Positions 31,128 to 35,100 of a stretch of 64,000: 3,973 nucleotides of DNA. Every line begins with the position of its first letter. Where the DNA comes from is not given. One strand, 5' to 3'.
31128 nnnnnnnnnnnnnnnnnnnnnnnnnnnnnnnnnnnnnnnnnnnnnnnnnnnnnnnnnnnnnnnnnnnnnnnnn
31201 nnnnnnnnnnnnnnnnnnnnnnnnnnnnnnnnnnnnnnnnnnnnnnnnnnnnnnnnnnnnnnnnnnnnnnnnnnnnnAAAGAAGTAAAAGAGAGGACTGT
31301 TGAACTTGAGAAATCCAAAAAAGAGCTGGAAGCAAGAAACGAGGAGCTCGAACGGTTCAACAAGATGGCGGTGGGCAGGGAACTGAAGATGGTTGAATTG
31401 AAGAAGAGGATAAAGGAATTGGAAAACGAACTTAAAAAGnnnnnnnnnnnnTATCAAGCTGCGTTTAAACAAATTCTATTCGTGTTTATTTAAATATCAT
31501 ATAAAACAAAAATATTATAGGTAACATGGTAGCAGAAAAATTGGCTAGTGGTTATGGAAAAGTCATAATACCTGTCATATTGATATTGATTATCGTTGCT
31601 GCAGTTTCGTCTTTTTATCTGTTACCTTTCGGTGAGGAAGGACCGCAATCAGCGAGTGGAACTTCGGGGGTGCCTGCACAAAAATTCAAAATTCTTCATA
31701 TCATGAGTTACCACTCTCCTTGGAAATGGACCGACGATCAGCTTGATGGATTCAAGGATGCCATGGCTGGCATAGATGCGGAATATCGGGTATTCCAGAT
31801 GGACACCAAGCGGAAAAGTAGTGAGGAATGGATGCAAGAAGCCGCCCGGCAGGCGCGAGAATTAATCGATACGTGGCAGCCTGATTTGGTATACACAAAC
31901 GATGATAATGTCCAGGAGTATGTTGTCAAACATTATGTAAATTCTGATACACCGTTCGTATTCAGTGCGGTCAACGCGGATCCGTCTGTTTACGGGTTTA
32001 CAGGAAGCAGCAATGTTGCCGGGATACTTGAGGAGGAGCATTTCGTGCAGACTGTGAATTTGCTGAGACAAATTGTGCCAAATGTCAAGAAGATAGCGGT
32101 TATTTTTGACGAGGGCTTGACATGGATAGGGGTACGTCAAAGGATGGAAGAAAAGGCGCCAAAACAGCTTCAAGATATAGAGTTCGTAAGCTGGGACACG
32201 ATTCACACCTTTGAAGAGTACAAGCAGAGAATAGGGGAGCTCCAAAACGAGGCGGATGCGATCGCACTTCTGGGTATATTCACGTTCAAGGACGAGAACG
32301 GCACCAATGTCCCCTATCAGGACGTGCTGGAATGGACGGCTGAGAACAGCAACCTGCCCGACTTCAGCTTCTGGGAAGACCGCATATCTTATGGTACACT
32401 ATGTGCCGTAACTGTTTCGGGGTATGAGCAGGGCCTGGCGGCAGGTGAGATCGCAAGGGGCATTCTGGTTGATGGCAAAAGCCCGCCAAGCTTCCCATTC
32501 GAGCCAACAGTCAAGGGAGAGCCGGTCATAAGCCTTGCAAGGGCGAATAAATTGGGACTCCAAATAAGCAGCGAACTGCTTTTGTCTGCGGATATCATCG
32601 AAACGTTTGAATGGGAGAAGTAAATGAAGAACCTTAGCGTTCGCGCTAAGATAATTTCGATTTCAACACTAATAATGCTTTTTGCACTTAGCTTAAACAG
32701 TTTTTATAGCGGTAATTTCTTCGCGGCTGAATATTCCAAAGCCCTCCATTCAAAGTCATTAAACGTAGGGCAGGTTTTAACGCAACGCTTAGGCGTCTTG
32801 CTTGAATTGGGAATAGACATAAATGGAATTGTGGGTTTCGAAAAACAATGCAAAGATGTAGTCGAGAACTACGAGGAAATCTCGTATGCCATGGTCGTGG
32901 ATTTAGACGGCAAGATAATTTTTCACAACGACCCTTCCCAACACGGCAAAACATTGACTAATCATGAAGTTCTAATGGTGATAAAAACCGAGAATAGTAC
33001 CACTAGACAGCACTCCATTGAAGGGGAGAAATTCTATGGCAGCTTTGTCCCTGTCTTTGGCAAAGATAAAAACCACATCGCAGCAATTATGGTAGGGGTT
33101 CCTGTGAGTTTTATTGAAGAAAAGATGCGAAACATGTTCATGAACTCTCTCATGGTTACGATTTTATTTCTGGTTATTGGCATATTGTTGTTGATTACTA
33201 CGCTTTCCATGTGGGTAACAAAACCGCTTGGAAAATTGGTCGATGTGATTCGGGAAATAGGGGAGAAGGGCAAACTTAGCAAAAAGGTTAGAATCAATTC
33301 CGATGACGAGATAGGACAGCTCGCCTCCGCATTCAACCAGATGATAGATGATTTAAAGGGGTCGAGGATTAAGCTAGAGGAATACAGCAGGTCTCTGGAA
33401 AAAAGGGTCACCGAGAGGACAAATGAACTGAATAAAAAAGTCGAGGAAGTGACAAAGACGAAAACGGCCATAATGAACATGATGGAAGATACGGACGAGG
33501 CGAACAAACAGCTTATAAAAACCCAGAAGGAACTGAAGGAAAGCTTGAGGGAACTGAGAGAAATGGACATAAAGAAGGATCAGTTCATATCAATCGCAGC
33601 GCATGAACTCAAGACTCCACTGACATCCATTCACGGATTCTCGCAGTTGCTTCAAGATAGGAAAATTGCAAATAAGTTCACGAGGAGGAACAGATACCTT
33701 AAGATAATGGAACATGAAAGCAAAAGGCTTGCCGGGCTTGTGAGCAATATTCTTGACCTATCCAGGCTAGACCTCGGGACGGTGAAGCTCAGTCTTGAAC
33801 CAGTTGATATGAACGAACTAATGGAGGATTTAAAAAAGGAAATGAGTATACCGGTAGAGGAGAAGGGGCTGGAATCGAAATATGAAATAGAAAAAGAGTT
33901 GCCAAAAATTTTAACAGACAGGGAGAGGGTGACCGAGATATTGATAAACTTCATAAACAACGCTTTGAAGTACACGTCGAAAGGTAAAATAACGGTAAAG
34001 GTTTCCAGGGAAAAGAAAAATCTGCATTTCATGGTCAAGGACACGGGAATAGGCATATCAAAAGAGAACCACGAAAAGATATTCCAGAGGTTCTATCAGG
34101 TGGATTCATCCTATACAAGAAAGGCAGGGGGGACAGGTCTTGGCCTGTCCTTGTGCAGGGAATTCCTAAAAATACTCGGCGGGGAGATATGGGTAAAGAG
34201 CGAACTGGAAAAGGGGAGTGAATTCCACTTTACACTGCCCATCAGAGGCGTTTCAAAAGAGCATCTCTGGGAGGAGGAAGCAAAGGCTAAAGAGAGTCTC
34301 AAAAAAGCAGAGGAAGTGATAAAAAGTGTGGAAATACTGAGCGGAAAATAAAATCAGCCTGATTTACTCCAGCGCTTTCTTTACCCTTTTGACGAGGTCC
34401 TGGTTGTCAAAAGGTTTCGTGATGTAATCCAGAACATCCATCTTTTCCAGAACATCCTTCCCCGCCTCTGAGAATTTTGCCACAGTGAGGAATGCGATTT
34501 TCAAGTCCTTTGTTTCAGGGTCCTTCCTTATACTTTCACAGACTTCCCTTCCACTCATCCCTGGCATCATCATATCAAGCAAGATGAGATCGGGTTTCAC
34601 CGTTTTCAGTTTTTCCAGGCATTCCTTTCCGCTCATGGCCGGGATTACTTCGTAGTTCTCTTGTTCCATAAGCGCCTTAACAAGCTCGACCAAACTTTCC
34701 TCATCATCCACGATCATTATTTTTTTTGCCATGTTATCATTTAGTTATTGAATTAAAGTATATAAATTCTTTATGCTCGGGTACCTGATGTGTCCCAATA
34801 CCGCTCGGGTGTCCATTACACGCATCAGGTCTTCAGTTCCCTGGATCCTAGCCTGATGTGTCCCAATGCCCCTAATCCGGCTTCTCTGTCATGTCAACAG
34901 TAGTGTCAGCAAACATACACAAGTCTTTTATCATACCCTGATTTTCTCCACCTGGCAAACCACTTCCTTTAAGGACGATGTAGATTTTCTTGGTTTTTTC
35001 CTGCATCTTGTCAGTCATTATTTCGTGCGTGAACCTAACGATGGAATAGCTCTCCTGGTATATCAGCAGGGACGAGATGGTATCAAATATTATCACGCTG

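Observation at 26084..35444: Signalling island built around KaiC-like ATPases and Walker-less KaiC-fold (MEDS-like) small proteins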

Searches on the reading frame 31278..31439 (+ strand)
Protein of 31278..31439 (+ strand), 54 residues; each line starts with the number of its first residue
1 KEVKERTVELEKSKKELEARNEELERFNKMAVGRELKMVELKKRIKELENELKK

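Call 53: find_homologous_proteins(query=A3, max_evalue=0.001)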
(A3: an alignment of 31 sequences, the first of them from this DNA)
Query A3 (31 sequences) (54 aa, profile of the alignment): 348 proteins with E <= 0.001 among 5833 candidates; the best 120 are listed.
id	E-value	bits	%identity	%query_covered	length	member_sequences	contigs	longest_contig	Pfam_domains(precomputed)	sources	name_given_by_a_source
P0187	6.4e-18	82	83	67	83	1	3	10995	-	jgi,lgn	-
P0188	1.1e-17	81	73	69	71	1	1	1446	-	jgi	-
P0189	8.5e-17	78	61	85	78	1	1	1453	-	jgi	jgi:hypothetical protein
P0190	3.5e-16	76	57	78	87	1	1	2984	-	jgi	jgi:hypothetical protein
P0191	5.5e-16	76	70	81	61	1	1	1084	-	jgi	-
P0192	6.1e-16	76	68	70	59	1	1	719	-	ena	-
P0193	1.0e-15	75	49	80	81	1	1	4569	-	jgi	-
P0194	1.8e-15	74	53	80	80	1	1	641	-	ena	-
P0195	2.0e-15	74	65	94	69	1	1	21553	-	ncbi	-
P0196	2.1e-15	74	63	76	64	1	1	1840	-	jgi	jgi:hypothetical protein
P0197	2.3e-15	74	71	78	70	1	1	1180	-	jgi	-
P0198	2.3e-15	74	60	96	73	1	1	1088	-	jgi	jgi:C4-dicarboxylate-specific signal transduction histidine kinase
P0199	2.9e-15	73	73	56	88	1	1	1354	-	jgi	jgi:hypothetical protein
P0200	3.6e-15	73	47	98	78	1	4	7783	-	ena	-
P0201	4.1e-15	73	47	98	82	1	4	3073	-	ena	-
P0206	1.4e-14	71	69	89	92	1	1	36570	-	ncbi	-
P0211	3.7e-14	70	60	78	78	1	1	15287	-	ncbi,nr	ncbi:MAG: hypothetical protein C5S52_06010 [ANME-2 cluster archaeon]|nr:hypothetical protein [ANME-2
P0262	3.4e-12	64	61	81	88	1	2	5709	-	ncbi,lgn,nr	ncbi:hypothetical protein KKA13_01370 [Patescibacteria group bacterium]|nr:hypothetical protein [Pat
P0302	2.3e-11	61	62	78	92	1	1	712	PF00672.31,PF28175.1,PF15463.12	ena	-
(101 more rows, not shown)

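Call 84: find_encoding_contigs(protein=P0206, flank=6000, max_places=2)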
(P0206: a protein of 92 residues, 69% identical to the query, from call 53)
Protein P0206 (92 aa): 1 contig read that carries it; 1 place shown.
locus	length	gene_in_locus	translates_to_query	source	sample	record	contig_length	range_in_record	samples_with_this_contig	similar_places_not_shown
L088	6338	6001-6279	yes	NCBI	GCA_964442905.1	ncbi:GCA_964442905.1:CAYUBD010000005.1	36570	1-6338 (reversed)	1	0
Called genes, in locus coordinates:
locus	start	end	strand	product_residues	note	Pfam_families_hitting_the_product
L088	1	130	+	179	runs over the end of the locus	PF13207:AAA_17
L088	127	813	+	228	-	PF01956:EMC3_TMCO1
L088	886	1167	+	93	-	PF01199:Ribosomal_L34e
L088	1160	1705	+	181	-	-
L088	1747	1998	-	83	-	PF00736:EF1_GNE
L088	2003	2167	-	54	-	PF07754:Ribosomal_aS21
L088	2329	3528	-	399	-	PF03215:Rad17 (weak), PF00004:AAA, PF21960:RCF1-5-like_lid, PF25361:AAA_lid_RFC1 (faint)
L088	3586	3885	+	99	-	-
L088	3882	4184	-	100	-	-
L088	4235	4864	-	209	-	PF27869:HaoB_nitrify (weak), PF21436:STT3-PglB_core (faint)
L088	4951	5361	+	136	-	PF09946:DUF2178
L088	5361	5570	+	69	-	PF12844:HTH_19 (weak), PF13560:HTH_31, PF01381:HTH_3, PF13443:HTH_26 (weak)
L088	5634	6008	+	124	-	PF25056:DUF7793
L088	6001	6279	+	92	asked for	-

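Call 85: find_encoding_contigs(protein=P0211, flank=6000, max_places=2)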
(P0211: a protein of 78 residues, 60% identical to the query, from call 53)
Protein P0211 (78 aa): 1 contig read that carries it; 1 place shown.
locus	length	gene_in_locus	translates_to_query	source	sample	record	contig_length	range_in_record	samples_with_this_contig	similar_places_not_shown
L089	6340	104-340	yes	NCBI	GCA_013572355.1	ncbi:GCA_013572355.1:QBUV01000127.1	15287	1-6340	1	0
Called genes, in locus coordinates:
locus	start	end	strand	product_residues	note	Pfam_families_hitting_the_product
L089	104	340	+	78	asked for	-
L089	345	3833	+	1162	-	PF02743:dCache_1, PF00672:HAMP, PF01590:GAF (weak), PF13185:GAF_2, PF00512:HisKA, PF02518:HATPase_c, PF00072:Response_reg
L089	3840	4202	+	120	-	PF00072:Response_reg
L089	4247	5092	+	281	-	PF00072:Response_reg, PF18546:MetOD1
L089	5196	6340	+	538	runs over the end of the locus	PF23990:PilB3_N, PF00437:T2SSE, PF27713:UCP018868 (faint), PF23989:PilB3_C (weak)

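Call 86: find_encoding_contigs(protein=P0262, flank=6000, max_places=2)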
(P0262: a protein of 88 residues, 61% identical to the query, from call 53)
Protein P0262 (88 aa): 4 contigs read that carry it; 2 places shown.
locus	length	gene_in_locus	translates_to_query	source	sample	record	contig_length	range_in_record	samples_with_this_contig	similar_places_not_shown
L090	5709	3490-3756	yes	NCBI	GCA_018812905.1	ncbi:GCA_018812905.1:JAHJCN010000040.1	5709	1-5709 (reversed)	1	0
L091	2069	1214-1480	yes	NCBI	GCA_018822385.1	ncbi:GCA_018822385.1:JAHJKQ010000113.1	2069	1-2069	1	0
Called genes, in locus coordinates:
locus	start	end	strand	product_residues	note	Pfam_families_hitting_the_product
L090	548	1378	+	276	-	PF21088:MS_channel_1st (weak), PF00924:MS_channel_2nd, PF21082:MS_channel_3rd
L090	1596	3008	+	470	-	PF12729:4HB_MCP_1, PF00512:HisKA, PF02518:HATPase_c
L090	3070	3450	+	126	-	PF00072:Response_reg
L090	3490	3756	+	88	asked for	-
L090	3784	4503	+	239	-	PF02412:TSP_3 (faint)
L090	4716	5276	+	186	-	PF01863:YgjP-like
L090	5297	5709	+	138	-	?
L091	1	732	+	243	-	PF00512:HisKA, PF02518:HATPase_c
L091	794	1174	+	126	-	PF00072:Response_reg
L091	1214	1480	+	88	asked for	-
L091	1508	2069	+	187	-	PF02412:TSP_3 (faint)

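Call 89: search_protein_families(library=pfam, proteins=[P0302, P0262, P0206], max_evalue=1)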
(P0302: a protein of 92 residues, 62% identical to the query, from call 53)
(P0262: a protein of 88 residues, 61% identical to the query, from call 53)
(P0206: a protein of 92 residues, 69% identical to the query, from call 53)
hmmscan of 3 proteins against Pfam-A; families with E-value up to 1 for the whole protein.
P0302 (92 aa): 32 families (the best 25 are shown)
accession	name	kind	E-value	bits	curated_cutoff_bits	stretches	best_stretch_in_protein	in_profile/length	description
PF00672.30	HAMP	-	1.9e-08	34.9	25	1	1-33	20-52/53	HAMP domain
PF15463.11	ECM11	-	1.3e-05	26.2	27.1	1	21-66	75-120/133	Extracellular mutant protein 11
PF01442.23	Apolipoprotein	-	0.0008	19.6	90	1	26-64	40-78/190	Apolipoprotein A1/A4/E domain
PF22638.1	FlgK_D1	-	0.0008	19.5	28.6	1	19-69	40-90/233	Flagellar hook-associated protein FlgK helical domain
PF03938.19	OmpH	-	0.0013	19.3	32.4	1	30-88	15-74/141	Outer membrane protein (OmpH-like)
PF01601.21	CoV_S2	-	0.0026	16.9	40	1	16-89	206-276/521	Coronavirus spike glycoprotein S2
PF02646.22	RmuC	-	0.0029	17.2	26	1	18-68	235-285/291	RmuC family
PF06810.17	Phage_scaffold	-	0.0044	17.4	35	1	10-87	20-101/170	Phage capsid assembly scaffolding protein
PF19191.5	HEF_HK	-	0.0048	17.8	24.1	1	18-66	6-53/67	HEF_HK domain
PF04799.18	Fzo_mitofusin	-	0.0056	16.6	27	1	26-72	93-139/161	fzo-like conserved region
PF01956.21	EMC3_TMCO1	-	0.01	16.1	27.1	1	18-68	22-70/169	Integral membrane protein EMC3/TMCO1-like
PF08702.15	Fib_alpha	-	0.012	16.3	29.9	1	25-89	65-129/143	Fibrinogen alpha/beta chain family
PF07926.17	TPR_MLP1_2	-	0.014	15.9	36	1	22-70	73-121/129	TPR/MLP1/MLP2-like protein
PF21521.3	MYO6_lever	-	0.026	15.2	27.3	1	24-68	80-124/141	Myosin VI, lever arm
PF20667.3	Sec10_N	-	0.028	15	27.4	1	23-71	6-54/118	Exocyst complex component Sec10, N-terminal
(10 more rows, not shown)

P0262 (88 aa): 7 families
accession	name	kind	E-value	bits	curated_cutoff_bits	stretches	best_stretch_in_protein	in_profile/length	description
PF02183.23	HALZ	-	0.013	16.1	28.1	1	18-56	1-39/43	Homeobox associated leucine zipper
PF12325.13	TMF_TATA_bd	-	0.013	16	29.1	1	15-83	19-80/115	TATA element modulatory factor 1 TATA binding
PF25450.1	Rab11-FIP3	-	0.028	15.2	31.9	1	12-69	58-115/125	Rab11-FIP3-like domain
PF07374.17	DUF1492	-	0.048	14.3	21.5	1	29-61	22-54/100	Protein of unknown function (DUF1492)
PF22709.1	Mu_Gam-Sipho_Gp157-TOTE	-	0.4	11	27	1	29-52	6-29/63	Mu Gam/Sipho_Gp157-like domain of the TOTE conflict systems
PF10376.14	Mei5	-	0.41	10.9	28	1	5-83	84-162/207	Double-strand recombination repair protein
PF08286.16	Spc24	-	0.96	10.1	25.3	0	8-86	4-82/109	Spc24 subunit of Ndc80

P0206 (92 aa): 5 families
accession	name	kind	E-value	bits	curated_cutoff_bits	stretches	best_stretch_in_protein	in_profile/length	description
PF00672.30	HAMP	-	2.7e-05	24.8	25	1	7-52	8-52/53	HAMP domain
PF00380.25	Ribosomal_S9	-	0.0027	18.6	22.5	1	5-85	35-107/121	Ribosomal protein S9/S16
PF18977.5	DUF5713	-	0.011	16.6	27.3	1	33-81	40-88/107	Family of unknown function (DUF5713)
PF16526.10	CLZ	-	0.043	14.7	26.7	1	36-91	14-70/71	C-terminal leucine zipper domain of cyclic nucleotide-gated channels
PF25086.1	DUF7803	-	0.079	13.2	27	1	41-76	91-126/178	Domain of unknown function (DUF7803)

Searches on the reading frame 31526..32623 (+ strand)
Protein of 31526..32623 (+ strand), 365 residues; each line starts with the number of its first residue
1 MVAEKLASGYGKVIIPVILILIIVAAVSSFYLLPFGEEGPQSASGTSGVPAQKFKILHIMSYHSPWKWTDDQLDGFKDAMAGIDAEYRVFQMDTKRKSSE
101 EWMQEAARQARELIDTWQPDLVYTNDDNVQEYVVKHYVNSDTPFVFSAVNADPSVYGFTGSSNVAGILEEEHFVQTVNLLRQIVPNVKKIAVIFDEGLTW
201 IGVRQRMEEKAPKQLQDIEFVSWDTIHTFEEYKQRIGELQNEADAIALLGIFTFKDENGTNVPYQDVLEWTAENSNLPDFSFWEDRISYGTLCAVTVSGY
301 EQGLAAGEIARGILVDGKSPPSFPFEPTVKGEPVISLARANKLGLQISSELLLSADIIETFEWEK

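Call 3: search_protein_families(library=pfam, proteins=[window:31526-32623:+], max_evalue=0.1)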
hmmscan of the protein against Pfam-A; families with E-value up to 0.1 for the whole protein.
window:31526-32623:+ (365 aa): 2 families
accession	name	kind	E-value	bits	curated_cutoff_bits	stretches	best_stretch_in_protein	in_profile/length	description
PF04392.18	ABC_sub_bind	-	2e-19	70.4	25.9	1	70-356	14-290/293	ABC transporter substrate binding protein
PF01120.23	Alpha_L_fucos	-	0.076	12.9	25.2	0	57-145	155-230/345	Alpha-L-fucosidase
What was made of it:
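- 31526..32623 (+): Membrane-anchored solute-binding protein (ABC_sub_bind, COG2984 type), a likely co-sensor of the kinase. PF04392 at 70.4 bits (call 3).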

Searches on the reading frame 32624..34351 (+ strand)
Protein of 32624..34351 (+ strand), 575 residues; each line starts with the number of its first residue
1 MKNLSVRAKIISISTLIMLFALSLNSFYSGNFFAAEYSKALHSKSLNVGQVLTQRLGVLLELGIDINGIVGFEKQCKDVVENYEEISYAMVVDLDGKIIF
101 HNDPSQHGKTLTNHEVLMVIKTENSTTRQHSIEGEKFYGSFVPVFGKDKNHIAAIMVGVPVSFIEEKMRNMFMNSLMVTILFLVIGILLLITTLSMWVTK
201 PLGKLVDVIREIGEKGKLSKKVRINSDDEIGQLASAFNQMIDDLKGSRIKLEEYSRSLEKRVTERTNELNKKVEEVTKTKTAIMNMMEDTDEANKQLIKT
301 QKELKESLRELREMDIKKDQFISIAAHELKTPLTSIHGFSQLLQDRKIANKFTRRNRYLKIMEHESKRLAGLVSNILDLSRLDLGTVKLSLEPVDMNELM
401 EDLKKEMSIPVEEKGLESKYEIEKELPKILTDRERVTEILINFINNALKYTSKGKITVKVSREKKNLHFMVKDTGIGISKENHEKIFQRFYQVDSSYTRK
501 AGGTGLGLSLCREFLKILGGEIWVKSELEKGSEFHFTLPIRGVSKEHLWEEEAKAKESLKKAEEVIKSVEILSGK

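Call 3: search_protein_families(library=pfam, proteins=[window:32624-34351:+], max_evalue=0.1)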
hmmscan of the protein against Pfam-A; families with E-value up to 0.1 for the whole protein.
window:32624-34351:+ (575 aa): 20 families
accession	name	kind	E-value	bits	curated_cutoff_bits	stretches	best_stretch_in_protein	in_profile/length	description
PF02518.31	HATPase_c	-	3.5e-32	111.6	26.4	1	432-540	2-109/111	Histidine kinase-, DNA gyrase B-, and HSP90-like ATPase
PF00512.31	HisKA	-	1.9e-18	66.7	26.9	1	318-384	2-65/66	His Kinase A (phospho-acceptor) domain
PF00672.30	HAMP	-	2e-13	50.8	25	1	194-245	2-52/53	HAMP domain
PF17203.10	sCache_3_2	-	3.1e-11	44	28.4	1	78-171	45-138/140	Single cache domain 3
PF17202.10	sCache_3_3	-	5.7e-05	23.8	28.8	1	108-170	44-106/107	Single cache domain 3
PF13589.12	HATPase_c_3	-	9.8e-05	22.8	25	1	438-511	5-80/137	Histidine kinase-, DNA gyrase B-, and HSP90-like ATPase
PF11932.13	DUF3450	-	0.00011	22.1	32.6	1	187-311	4-126/241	Protein of unknown function (DUF3450)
PF13581.12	HATPase_c_2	-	0.001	19.5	27.4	1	436-511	36-105/127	Histidine kinase-like ATPase domain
PF14827.12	dCache_3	-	0.001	19.1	25.7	1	80-169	59-152/239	Double sensory domain of two-component sensor kinase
PF02743.24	dCache_1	-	0.0044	17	45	1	88-144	169-230/240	Cache domain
PF23846.1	Cache_WalK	-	0.0059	17.5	27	1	79-157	5-90/92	WalK sensor protein kinase Chache domain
PF04344.18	CheZ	-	0.016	15.5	30.7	1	229-337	6-108/203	Chemotaxis phosphatase, CheZ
PF20733.2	LRIM1_dimer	-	0.016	15.5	35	1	251-344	18-113/187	Dimerization domain in LRIM1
PF14501.12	HATPase_c_5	-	0.018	15.4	22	1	436-526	6-90/102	GHKL domain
PF05478.16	Prominin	-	0.024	13.2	34.3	1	168-313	138-281/799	Prominin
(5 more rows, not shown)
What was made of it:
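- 32624..34351 (+): Membrane histidine kinase: TM, sCache, TM, HAMP, HisKA, HATPase. HATPase_c 111.6, HisKA 66.7, HAMP 50.8 and sCache_3_2 44 bits (call 3).
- On Classical two-component system (kinase 32624-34351 plus regulator 34364-34732): HisKA 66.7 and HATPase_c 111.6 bits (call 3).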

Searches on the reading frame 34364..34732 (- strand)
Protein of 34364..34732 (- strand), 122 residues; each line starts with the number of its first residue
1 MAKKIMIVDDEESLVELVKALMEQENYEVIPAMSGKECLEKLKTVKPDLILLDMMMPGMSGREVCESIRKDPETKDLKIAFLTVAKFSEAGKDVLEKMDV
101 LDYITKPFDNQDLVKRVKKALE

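Call 3: search_protein_families(library=pfam, proteins=[window:34364-34732:-], max_evalue=0.1)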
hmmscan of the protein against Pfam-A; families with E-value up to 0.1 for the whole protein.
window:34364-34732:- (122 aa): 2 families
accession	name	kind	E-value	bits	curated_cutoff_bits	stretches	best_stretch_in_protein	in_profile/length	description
PF00072.30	Response_reg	-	4e-27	95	30.2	1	5-118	1-111/111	Response regulator receiver domain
PF23198.2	PDE8A_N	-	0.045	14.1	29.6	1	4-91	12-100/147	PDE8A-like, N-terminal domain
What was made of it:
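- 34364..34732 (-): REC-only (CheY-like) response regulator with no output domain. Response_reg at 95 bits (call 3).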

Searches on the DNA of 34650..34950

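Call 64: search_rna_families(source=window, start=34650, end=34950, threshold=evalue, max_evalue=1)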
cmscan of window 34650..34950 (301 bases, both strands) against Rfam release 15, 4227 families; matches with E-value up to 1: 0.
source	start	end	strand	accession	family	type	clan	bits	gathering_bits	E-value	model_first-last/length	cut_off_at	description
